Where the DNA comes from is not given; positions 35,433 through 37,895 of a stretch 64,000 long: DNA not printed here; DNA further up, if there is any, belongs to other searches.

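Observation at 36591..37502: About 45 cysteines in ~300 residues, arranged as 6-7 copies of a C-x2-C-x4-C-x2-H unit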

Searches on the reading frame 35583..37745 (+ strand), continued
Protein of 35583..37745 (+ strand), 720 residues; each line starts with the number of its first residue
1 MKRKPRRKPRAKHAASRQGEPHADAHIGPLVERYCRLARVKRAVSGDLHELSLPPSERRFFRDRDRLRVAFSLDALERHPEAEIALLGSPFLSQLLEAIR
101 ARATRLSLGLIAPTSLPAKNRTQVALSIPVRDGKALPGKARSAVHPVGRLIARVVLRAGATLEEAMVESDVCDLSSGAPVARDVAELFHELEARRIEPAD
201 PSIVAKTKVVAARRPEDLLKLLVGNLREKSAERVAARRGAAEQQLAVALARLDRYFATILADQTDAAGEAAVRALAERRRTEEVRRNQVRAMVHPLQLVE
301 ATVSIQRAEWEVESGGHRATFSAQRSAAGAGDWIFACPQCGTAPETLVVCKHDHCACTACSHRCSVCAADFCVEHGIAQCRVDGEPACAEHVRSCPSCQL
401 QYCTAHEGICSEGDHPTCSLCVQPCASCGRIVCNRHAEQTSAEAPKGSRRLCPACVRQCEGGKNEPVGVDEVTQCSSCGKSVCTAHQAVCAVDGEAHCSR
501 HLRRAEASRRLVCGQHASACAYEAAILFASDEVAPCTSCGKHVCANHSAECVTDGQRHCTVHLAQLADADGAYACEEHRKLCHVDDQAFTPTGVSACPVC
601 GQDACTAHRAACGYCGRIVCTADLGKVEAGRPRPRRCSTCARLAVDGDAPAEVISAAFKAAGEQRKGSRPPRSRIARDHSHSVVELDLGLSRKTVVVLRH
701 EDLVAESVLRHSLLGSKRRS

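Call 53: search_protein_families(library=padloc, proteins=[L005:1728-2843:+, L005:2840-4405:+, L005:4407-6473:+, L005:6470-7921:+, L009:3231-4232:+, L009:4229-5839:+, L004:3853-4566:+, L004:4559-6049:+], max_evalue=0.001)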
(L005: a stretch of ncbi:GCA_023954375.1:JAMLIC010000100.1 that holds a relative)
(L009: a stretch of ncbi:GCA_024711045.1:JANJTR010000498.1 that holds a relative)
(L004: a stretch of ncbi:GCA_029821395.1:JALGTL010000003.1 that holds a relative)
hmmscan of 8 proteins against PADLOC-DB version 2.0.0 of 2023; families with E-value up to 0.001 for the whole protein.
L005:1728-2843:+ (371 aa): 0 families

L005:2840-4405:+ (521 aa): 4 families
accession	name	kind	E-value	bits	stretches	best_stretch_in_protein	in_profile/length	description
PDLC02196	IetA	-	1.5e-16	58.8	1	263-477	111-318/374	-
PDLC02195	IetA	-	1.1e-12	46.1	1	264-454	127-309/395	-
PDLC04232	IetA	-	7.1e-08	30.2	1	267-454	109-289/330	-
PDLC04231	IetA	-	0.00015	19.7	1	273-377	116-217/262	-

L005:4407-6473:+ (688 aa): 55 families (the best 25 are shown)
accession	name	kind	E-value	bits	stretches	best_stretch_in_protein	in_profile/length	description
PDLC02619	DrmD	-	1.3e-69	233.3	2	505-651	472-619/872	DrmD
PDLC02500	BrxHI|BrxHII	-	6.4e-69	231.5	2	445-647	445-657/933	BrxHI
PDLC02623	DrmD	-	4.1e-61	204.9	3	469-622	525-677/1040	DrmD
PDLC00659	HmaA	-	1.4e-57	193.3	2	473-629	512-674/1176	SNF2 helicase / DEAD-box helicase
PDLC02621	DrmD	-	7.7e-57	191.2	2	156-430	131-419/1040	DrmD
PDLC02843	DpdE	-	2.7e-45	152.7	2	148-314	160-317/1091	DpdE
PDLC02504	BrxHI|BrxHII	-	1.9e-44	149.9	2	449-613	455-628/971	BrxHII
PDLC02845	DpdE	-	7.5e-44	147.9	1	159-599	858-1270/1293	DpdE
PDLC02842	DpdE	-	1.5e-43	146.7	1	144-605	701-1155/1176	DpdE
PDLC02620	DrmD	-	1.3e-42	143.9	2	473-608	484-618/1060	DrmD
PDLC02572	DrmA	-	1e-40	137.6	2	166-223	138-195/1043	DrmA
PDLC00633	ZorD1|ZorD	-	2.2e-40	136.6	1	158-602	459-885/908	"SWI2/SNF2 helicase, Mrr-like nuclease"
PDLC02849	DpdE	-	3.5e-40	135.9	2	471-622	699-851/857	DpdE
PDLC02634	DrmD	-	7.9e-40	134.4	2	148-430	93-378/900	DrmD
PDLC02850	DpdE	-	2.7e-39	132.8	1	161-607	821-1247/1282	DpdE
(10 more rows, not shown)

L005:6470-7921:+ (483 aa): 0 families

L009:3231-4232:+ (333 aa): 0 families

L009:4229-5839:+ (536 aa): 4 families
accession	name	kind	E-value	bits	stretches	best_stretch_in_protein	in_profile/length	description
PDLC02196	IetA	-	9e-15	53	1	277-492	115-323/374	-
PDLC02195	IetA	-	7.8e-11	39.9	1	277-464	130-309/395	-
PDLC04232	IetA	-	5.8e-07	27.2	1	277-464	109-289/330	-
PDLC04231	IetA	-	0.0005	18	1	284-385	117-215/262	-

L004:3853-4566:+ (237 aa): 0 families

L004:4559-6049:+ (496 aa): 4 families
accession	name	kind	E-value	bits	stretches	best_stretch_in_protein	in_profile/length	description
PDLC02196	IetA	-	8.9e-22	76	1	252-482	112-341/374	-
PDLC02195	IetA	-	4.8e-15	53.8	1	252-441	127-309/395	-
PDLC04232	IetA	-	1.1e-06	26.3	1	252-440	106-288/330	-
PDLC00914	TRIP13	-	4.6e-06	24.3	1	356-470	179-295/302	TRIP13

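Call 54: search_protein_families(library=ncbifam, proteins=[L005:1728-2843:+, L005:2840-4405:+, L009:3231-4232:+, L009:4229-5839:+, L004:3853-4566:+, L004:4559-6049:+, L005:6470-7921:+], max_evalue=0.001)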
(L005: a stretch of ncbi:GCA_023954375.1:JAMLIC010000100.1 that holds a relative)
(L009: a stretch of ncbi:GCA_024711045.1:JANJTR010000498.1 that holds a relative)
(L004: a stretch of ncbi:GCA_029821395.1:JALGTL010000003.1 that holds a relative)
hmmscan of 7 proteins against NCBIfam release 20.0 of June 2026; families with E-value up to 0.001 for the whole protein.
L005:1728-2843:+ (371 aa): 0 families

L005:2840-4405:+ (521 aa): 10 families
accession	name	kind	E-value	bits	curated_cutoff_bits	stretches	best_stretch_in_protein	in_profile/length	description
NF003069.1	PRK03992.1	subfamily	5e-28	98.3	500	1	219-479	109-371/379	proteasome-activating nucleotidase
TIGR01242.2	TIGR01242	subfamily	7.9e-28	97.5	500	1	215-479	88-354/362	proteasome-activating nucleotidase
TIGR01241.2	FtsH_fam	equivalog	5.2e-27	94.9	600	1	239-479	158-401/598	ATP-dependent zinc metalloprotease FtsH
TIGR01243.1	CDC48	subfamily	2.9e-26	92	802.65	1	242-455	452-666/733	CDC48 family AAA ATPase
NF008004.0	PRK10733.1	equivalog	2.4e-25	88.6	1008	1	242-467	151-379/644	ATP-dependent zinc metalloprotease FtsH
NF047747.1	PrtsmActNtasePan2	equivalog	1.5e-22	80.4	700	1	241-479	149-391/397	proteasome-activating nucleotidase Pan2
NF047748.1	PrtsmActNtasePan1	equivalog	1.1e-19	70.7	750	1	239-478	144-387/405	proteasome-activating nucleotidase Pan1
NF041006.2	cell_div_CdvC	equivalog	1e-16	60.8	650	1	242-456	102-317/370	cell division protein CdvC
NF042959.1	IteA_antiphage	equivalog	1.6e-16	60.5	510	1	251-462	104-305/367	anti-phage ATPase IteA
TIGR03689.1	pup_AAA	equivalog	4.6e-12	45.4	504.75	1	178-460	125-412/512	proteasome ATPase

L009:3231-4232:+ (333 aa): 0 families

L009:4229-5839:+ (536 aa): 10 families
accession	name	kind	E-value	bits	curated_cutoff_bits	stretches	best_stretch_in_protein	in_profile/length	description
TIGR01242.2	TIGR01242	subfamily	2.2e-26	92.7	500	1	277-490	141-355/362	proteasome-activating nucleotidase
NF003069.1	PRK03992.1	subfamily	2.9e-26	92.5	500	1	249-490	127-372/379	proteasome-activating nucleotidase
NF008004.0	PRK10733.1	equivalog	3.7e-26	91.3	1008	1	279-483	180-385/644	ATP-dependent zinc metalloprotease FtsH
TIGR01241.2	FtsH_fam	equivalog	4.5e-26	91.7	600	1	277-490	188-402/598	ATP-dependent zinc metalloprotease FtsH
TIGR01243.1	CDC48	subfamily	3.8e-25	88.3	802.65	1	252-465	452-666/733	CDC48 family AAA ATPase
NF047747.1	PrtsmActNtasePan2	equivalog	9.3e-21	74.5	700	1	276-489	177-391/397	proteasome-activating nucleotidase Pan2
NF047748.1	PrtsmActNtasePan1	equivalog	5.5e-19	68.5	750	1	278-489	176-388/405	proteasome-activating nucleotidase Pan1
NF041006.2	cell_div_CdvC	equivalog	1.3e-15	57.2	650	1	278-466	128-317/370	cell division protein CdvC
NF042959.1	IteA_antiphage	equivalog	8.2e-15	54.8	510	1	277-479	118-312/367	anti-phage ATPase IteA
TIGR03689.1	pup_AAA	equivalog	4.5e-11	42.1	504.75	1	243-472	173-414/512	proteasome ATPase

L004:3853-4566:+ (237 aa): 0 families

L004:4559-6049:+ (496 aa): 10 families
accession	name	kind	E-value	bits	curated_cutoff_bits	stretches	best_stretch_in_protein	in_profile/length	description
TIGR01243.1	CDC48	subfamily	1e-29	103.4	802.65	1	229-440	451-664/733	CDC48 family AAA ATPase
NF003069.1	PRK03992.1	subfamily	3.5e-25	88.9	500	1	205-466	107-371/379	proteasome-activating nucleotidase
TIGR01242.2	TIGR01242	subfamily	2.1e-24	86.2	500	1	208-466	93-354/362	proteasome-activating nucleotidase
TIGR01241.2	FtsH_fam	equivalog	4e-22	78.7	600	1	222-465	160-400/598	ATP-dependent zinc metalloprotease FtsH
NF041006.2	cell_div_CdvC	equivalog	6.7e-21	74.6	650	1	225-443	97-317/370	cell division protein CdvC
NF047747.1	PrtsmActNtasePan2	equivalog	1.6e-20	73.8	700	1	251-465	174-390/397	proteasome-activating nucleotidase Pan2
NF008004.0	PRK10733.1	equivalog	3.2e-20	71.7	1008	1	236-455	157-380/644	ATP-dependent zinc metalloprotease FtsH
NF047748.1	PrtsmActNtasePan1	equivalog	1.1e-19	70.7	750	1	229-465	146-387/405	proteasome-activating nucleotidase Pan1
NF042959.1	IteA_antiphage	equivalog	2e-18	66.7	510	1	252-448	115-304/367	anti-phage ATPase IteA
TIGR03689.1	pup_AAA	equivalog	3.1e-12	46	504.75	1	230-448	181-413/512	proteasome ATPase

L005:6470-7921:+ (483 aa): 0 families

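Call 70: search_protein_families(library=phrogs, proteins=[window:35583-37745:+, P0241, P0282], max_evalue=0.01)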
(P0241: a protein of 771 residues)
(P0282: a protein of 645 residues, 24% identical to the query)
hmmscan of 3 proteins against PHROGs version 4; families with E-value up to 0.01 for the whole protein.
window:35583-37745:+ (720 aa): 0 families

P0241 (771 aa): 0 families

P0282 (645 aa): 0 families

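Call 76: list_cluster_members(proteins=[P0122, P0126, P0129, P0132, P0211, P0235, P0236, P0245, P0254, P0264])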
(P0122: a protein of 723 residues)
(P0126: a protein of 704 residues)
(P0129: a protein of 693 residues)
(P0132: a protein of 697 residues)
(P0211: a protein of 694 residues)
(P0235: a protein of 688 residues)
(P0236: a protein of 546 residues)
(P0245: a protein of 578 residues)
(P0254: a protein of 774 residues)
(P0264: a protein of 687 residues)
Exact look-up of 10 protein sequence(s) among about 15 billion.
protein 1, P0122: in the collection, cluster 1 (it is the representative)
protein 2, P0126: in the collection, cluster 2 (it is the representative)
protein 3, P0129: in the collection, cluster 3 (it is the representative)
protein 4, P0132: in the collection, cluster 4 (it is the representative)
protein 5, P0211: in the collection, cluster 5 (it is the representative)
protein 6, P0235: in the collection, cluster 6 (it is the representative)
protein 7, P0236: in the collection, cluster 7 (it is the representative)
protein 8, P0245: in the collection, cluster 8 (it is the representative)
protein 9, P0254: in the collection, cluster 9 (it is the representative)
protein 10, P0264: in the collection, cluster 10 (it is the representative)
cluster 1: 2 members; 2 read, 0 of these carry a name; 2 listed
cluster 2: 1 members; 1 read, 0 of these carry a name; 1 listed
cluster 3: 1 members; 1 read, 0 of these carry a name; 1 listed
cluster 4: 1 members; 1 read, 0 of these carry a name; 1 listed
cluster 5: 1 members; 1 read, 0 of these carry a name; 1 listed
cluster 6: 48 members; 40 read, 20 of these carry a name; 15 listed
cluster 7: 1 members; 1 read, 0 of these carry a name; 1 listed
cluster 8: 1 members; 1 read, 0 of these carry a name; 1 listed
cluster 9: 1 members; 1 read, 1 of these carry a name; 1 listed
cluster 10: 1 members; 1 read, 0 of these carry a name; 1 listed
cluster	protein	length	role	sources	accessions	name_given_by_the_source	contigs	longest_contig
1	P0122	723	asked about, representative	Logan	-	-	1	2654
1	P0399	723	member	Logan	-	-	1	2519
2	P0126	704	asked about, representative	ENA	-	-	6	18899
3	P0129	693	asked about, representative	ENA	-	-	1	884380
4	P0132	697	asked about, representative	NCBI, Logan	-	-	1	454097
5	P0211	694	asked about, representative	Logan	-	-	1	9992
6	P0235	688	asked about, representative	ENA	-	-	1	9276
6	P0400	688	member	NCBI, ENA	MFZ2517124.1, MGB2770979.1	MAG: hypothetical protein WA089_00330 [Anaerolineae bacterium]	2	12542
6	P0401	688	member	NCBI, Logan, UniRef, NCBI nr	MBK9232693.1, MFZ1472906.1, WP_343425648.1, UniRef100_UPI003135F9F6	MAG: hypothetical protein WAV79_08240 [Anaerolineae bacterium] | hypothetical protein n=1 Tax=Candidatus Amarolinea dominans TaxID=3140696 ... | hypothetical protein [Anaerolineae bacterium]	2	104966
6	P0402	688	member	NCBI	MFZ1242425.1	MAG: hypothetical protein WAV66_24110 [Anaerolineae bacterium]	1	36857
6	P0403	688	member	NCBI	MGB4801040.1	MAG: hypothetical protein WBV59_00170 [Anaerolineae bacterium]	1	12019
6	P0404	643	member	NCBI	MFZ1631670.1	MAG: hypothetical protein WAV70_22395, partial [Anaerolineae bacterium]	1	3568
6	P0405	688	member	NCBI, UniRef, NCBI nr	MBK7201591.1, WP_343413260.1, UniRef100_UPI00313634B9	hypothetical protein [Candidatus Amarolinea dominans] | hypothetical protein n=1 Tax=Candidatus Amarolinea dominans TaxID=3140696 ... | hypothetical protein [Anaerolineae bacterium]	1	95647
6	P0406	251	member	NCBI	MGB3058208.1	MAG: hypothetical protein WBE17_00570, partial [Anaerolineae bacterium]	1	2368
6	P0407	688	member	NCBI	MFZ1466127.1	MAG: hypothetical protein WAV60_18940 [Anaerolineae bacterium]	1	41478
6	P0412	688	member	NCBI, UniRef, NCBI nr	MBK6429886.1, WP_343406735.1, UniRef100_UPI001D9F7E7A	hypothetical protein [Candidatus Amarolinea dominans] | hypothetical protein n=1 Tax=Candidatus Amarolinea dominans TaxID=3140696 ... | hypothetical protein [Anaerolineae bacterium]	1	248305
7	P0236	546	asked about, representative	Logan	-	-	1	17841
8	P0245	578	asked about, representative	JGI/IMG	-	-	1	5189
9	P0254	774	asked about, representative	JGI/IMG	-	hypothetical protein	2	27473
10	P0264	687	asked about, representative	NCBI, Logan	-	-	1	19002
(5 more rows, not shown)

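Call 77: find_encoding_contigs(protein=P0412, flank=7000, max_places=1)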
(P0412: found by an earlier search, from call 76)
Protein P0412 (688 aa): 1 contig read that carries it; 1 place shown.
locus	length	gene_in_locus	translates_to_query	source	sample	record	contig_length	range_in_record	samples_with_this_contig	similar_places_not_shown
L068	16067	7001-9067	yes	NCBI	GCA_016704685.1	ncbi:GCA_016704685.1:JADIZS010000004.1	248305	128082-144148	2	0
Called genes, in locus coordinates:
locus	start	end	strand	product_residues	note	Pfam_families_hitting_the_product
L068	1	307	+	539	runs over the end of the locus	PF12161:HsdM_N, PF02384:N6_Mtase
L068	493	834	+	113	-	-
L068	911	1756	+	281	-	PF01420:Methylase_S (weak)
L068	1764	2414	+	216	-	PF05635:23S_rRNA_IVP (weak)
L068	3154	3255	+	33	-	PF11867:T1RH-like_C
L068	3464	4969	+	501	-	PF00004:AAA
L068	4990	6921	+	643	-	PF00176:SNF2-rel_dom, PF00270:DEAD (weak), PF04851:ResIII, PF00271:Helicase_C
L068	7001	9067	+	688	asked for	-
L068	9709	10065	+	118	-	-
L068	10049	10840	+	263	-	PF13353:Fer4_12 (faint), PF04055:Radical_SAM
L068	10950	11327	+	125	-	PF06868:DUF1257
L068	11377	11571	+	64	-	PF11211:DUF2997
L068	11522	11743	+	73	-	-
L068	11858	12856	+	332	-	PF00480:ROK, PF01869:BcrAD_BadFG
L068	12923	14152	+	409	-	PF00089:Trypsin, PF13365:Trypsin_2, PF13180:PDZ_2 (weak)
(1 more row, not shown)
